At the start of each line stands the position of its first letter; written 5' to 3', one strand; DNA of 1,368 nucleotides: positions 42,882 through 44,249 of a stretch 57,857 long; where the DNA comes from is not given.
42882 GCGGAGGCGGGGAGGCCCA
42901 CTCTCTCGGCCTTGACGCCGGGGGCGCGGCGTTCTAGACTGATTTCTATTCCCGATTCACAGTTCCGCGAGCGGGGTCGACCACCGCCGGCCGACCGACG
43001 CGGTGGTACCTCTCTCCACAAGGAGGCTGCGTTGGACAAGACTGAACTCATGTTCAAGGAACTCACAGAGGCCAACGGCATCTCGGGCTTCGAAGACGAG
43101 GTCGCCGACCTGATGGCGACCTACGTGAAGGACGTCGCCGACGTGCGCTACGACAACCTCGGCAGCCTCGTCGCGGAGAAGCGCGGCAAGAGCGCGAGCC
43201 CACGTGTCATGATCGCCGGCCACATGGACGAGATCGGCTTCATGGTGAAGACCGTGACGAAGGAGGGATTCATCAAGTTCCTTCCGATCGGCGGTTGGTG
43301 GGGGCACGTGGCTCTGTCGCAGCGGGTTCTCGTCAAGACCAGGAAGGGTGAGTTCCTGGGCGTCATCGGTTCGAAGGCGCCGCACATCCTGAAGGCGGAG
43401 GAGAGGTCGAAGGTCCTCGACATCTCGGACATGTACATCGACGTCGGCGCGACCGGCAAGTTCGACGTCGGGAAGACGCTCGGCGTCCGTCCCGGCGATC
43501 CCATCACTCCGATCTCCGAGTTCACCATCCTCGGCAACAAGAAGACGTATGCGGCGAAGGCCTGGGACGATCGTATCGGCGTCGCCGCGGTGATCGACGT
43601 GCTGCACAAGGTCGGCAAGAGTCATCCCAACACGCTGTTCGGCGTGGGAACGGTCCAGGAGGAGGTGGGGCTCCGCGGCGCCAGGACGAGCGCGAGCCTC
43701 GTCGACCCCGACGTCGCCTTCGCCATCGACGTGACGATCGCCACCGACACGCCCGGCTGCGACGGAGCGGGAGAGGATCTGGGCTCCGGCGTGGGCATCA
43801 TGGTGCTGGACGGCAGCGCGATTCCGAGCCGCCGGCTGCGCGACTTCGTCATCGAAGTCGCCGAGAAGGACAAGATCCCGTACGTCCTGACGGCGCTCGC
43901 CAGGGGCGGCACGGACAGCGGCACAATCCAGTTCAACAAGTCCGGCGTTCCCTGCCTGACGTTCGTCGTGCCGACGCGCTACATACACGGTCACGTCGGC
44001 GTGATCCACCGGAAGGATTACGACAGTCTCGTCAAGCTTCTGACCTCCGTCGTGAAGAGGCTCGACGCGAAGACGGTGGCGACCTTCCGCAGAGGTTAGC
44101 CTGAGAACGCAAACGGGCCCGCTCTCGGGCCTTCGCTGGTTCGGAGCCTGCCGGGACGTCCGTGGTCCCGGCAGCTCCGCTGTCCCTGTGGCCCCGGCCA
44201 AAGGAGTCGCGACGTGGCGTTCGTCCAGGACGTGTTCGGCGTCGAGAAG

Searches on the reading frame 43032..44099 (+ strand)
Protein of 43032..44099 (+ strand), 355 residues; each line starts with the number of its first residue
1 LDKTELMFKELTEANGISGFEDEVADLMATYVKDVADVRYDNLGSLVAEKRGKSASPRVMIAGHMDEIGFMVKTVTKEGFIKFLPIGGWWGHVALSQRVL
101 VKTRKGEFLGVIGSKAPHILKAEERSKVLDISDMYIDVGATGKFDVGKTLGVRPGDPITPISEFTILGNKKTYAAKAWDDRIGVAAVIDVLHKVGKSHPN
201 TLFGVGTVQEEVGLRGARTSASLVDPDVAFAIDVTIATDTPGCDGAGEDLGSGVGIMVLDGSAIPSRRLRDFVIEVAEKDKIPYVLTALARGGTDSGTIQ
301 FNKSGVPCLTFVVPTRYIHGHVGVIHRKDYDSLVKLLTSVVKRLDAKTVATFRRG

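Call 13: search_protein_families(library=ncbifam, proteins=[window:43032-44099:+], max_evalue=0.00001)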
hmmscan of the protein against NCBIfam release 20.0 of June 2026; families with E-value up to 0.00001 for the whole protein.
window:43032-44099:+ (355 aa): 5 families
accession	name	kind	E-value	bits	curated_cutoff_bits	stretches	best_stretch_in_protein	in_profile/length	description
TIGR03107.1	glu_aminopep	equivalog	1e-80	271.3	469.7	1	8-351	4-348/350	glutamyl aminopeptidase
NF007367.0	PRK09864.1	equivalog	4.9e-77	259.1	569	1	8-352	6-349/356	aminopeptidase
NF007421.0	PRK09961.1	equivalog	2.6e-74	250.2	412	1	7-352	5-341/345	aminopeptidase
NF040822.1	lys_aminopep_Arch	equivalog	1.1e-61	208.8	700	1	5-344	5-338/345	lysyl aminopeptidase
TIGR03106.1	trio_M42_hydro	equivalog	1.3e-17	63.8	397.75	1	9-278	10-277/343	osmoprotectant NAGGN system M42 family peptidase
